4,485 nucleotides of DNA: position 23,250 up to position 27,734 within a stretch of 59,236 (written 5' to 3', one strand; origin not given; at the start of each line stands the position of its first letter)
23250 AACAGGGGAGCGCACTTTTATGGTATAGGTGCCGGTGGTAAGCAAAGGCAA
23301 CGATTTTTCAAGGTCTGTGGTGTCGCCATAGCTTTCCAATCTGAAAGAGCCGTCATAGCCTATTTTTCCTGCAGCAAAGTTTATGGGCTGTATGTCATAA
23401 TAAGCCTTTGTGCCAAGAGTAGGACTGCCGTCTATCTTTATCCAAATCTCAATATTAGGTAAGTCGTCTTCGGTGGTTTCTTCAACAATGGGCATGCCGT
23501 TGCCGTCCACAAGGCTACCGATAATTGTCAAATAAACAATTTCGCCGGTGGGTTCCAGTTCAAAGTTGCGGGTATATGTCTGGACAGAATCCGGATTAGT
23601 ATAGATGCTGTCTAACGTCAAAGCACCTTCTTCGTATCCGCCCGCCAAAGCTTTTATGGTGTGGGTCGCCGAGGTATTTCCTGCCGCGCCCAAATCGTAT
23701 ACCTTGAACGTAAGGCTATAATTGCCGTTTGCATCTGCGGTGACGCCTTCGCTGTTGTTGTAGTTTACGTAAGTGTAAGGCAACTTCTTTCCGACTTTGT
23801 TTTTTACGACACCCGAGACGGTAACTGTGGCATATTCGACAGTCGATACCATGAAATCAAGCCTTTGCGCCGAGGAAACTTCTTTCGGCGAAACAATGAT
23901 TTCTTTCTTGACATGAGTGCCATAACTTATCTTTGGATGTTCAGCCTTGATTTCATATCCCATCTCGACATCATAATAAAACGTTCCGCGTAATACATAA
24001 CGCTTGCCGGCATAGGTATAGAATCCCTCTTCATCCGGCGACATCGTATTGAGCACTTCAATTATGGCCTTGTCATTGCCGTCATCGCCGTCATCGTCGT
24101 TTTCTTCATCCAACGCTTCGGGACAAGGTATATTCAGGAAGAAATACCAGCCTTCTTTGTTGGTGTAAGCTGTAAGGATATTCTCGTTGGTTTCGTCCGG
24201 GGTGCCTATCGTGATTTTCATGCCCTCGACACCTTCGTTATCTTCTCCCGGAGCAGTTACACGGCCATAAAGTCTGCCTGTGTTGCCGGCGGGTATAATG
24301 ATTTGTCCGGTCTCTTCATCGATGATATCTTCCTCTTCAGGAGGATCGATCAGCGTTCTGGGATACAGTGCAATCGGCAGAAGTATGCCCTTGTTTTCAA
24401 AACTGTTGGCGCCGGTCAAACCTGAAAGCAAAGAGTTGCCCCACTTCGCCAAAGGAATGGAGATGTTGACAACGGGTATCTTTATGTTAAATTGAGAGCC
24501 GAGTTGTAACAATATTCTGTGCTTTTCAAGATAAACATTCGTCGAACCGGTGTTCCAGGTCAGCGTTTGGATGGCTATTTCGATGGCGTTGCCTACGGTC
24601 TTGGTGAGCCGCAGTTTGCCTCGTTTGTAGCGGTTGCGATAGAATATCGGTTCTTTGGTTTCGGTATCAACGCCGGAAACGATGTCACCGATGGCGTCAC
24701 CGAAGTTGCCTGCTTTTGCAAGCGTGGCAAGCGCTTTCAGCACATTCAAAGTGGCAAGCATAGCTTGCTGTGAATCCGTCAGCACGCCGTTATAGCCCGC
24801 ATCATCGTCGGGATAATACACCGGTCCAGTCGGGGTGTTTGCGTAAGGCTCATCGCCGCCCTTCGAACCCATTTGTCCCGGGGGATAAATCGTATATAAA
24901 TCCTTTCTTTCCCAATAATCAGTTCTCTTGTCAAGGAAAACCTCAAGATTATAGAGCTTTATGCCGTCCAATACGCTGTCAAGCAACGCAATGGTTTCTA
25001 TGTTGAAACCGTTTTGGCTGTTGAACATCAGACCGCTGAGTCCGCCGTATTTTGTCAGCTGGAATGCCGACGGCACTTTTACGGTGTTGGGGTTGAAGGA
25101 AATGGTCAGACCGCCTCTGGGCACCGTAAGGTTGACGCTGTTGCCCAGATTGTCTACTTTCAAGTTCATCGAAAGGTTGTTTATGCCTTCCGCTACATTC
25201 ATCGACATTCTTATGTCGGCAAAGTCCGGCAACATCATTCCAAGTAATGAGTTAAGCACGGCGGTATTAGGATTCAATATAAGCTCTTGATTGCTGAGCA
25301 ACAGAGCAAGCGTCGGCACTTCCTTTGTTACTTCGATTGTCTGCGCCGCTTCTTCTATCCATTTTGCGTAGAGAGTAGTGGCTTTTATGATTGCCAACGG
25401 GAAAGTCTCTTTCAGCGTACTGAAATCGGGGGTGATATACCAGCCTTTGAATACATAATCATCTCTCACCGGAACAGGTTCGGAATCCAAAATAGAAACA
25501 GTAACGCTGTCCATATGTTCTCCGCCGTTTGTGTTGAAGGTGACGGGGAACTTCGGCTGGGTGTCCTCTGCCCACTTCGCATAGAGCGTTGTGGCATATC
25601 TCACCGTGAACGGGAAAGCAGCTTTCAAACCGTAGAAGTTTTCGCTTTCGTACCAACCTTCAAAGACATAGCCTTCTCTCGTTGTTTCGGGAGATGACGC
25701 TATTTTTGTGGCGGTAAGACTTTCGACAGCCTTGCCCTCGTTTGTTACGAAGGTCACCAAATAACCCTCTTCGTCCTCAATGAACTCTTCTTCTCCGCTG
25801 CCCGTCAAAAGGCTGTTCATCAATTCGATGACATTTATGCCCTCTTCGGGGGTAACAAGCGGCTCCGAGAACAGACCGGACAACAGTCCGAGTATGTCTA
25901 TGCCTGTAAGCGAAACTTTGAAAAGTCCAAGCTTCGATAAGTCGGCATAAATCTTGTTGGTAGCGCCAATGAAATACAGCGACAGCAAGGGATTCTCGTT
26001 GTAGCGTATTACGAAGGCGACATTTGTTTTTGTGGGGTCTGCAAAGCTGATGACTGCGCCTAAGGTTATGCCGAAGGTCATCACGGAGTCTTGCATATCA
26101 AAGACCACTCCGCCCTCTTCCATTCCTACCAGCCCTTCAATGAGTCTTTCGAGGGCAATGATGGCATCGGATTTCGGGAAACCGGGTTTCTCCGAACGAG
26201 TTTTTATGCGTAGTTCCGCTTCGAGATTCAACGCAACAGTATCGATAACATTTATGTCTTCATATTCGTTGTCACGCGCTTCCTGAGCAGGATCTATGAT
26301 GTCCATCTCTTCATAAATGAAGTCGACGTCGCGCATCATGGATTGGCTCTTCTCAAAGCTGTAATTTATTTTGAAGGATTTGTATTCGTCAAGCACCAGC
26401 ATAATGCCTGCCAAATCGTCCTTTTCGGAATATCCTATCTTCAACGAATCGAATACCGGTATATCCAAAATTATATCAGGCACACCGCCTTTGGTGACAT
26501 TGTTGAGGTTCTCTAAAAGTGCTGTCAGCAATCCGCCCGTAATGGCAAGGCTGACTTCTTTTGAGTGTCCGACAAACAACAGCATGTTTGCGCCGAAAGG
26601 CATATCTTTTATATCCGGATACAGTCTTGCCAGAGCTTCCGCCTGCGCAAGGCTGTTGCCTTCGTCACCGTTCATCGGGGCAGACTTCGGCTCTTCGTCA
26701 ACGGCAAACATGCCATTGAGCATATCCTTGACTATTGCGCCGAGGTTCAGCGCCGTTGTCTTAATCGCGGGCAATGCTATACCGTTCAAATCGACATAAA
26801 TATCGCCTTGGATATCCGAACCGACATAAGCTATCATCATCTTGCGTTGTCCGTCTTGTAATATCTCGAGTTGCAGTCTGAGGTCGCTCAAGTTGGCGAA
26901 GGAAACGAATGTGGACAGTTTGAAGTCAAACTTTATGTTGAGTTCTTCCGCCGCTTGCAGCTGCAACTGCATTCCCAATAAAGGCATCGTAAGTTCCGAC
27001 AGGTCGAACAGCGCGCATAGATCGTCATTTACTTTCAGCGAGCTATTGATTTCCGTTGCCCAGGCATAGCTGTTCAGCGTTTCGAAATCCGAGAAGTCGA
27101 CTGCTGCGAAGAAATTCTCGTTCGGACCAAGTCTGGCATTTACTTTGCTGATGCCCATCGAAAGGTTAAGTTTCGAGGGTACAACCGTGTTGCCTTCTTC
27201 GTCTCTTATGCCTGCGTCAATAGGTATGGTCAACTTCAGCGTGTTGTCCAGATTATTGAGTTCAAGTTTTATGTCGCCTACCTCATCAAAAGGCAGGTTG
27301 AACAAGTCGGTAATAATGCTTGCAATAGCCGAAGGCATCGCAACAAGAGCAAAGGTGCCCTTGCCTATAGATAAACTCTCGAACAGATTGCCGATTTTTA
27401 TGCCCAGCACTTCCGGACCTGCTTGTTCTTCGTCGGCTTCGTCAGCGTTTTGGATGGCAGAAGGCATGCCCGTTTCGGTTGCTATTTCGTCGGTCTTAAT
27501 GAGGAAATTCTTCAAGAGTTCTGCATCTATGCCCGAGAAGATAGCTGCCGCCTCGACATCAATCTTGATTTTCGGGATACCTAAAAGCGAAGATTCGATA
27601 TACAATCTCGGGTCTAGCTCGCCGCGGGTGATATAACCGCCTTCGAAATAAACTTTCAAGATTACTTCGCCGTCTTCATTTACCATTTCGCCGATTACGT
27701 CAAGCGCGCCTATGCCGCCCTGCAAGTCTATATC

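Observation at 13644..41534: Uninterrupted 27.9-kb gene for a 9,296-aa lipoprotein that is almost entirely unassignable to known families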

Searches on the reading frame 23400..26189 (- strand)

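Call 28: search_protein_families(library=pfam, proteins=[window:23400-26189:-], max_evalue=1)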
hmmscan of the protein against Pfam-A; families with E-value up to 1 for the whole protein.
window:23400-26189:- (930 aa): 4 families
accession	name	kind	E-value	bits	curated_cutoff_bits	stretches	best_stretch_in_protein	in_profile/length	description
PF09479.16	Flg_new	-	1.5e-21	76.7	27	2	143-205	1-65/65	Listeria-Bacteroides repeat domain (List_Bact_rpt)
PF13620.12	CarboxypepD_reg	-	3e-06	27.9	32.3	2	790-827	1-43/82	Carboxypeptidase regulatory-like domain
PF13715.12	CarbopepD_reg_2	-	0.13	12.7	32.2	1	791-827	1-39/88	CarboxypepD_reg-like domain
PF17210.9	SdrD_B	-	0.22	12.2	29.7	0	649-687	19-55/112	SdrD B-like domain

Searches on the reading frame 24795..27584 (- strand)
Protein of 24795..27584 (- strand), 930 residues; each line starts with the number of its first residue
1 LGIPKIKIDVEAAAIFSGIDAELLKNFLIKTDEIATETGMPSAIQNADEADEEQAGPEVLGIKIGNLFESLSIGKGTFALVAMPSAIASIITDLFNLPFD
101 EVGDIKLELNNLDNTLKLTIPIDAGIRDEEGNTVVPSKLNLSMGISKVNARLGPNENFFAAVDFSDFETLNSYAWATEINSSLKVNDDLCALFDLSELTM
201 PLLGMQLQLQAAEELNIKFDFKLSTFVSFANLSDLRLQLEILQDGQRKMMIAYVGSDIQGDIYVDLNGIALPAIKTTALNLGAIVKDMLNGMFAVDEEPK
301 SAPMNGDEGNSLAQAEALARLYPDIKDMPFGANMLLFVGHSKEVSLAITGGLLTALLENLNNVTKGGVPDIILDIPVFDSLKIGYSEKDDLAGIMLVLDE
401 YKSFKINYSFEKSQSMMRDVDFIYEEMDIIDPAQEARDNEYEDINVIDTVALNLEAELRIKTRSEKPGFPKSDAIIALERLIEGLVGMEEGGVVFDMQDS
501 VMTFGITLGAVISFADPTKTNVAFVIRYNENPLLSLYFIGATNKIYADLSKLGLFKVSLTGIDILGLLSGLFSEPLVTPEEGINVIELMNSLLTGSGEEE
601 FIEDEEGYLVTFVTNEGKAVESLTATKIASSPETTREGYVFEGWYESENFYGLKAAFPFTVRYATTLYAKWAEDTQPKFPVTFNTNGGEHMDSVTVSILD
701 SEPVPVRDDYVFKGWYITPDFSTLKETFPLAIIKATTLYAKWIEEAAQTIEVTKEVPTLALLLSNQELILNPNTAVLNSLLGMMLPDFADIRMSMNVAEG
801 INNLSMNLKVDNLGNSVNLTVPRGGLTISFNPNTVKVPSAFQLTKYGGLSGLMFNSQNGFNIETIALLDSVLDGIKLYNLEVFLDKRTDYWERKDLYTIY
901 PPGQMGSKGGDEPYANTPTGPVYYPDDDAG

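Call 5: search_protein_families(library=pfam, proteins=[window:24795-27584:-], max_evalue=0.01)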
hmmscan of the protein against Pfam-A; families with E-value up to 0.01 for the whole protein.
window:24795-27584:- (930 aa): 1 family
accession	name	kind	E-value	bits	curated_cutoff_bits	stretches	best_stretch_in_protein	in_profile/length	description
PF09479.16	Flg_new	-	2.3e-21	76.1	27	2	608-670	1-65/65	Listeria-Bacteroides repeat domain (List_Bact_rpt)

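Call 27: search_protein_families(library=ncbifam, proteins=[window:24795-27584:-], max_evalue=0.1)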
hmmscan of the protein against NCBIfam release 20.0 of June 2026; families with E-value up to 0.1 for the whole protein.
window:24795-27584:- (930 aa): 2 families
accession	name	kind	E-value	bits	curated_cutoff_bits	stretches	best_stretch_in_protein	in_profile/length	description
TIGR02543.1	List_Bact_rpt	repeat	1.8e-12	47.4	20.95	2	635-675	2-44/44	TIGR02543 family repeat protein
NF052328.1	NeuramTDE0471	equivalog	0.00069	18.4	900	1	626-678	71-123/538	neuraminidase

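Call 91: search_protein_families(library=phrogs, proteins=[window:24795-27584:-], max_evalue=0.001)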
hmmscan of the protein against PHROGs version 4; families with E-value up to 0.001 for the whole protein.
window:24795-27584:- (930 aa): 0 families

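Call 92: search_protein_families(library=padloc, proteins=[window:24795-27584:-], max_evalue=0.001)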
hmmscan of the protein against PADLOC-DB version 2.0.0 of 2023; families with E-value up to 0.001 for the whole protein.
window:24795-27584:- (930 aa): 0 families
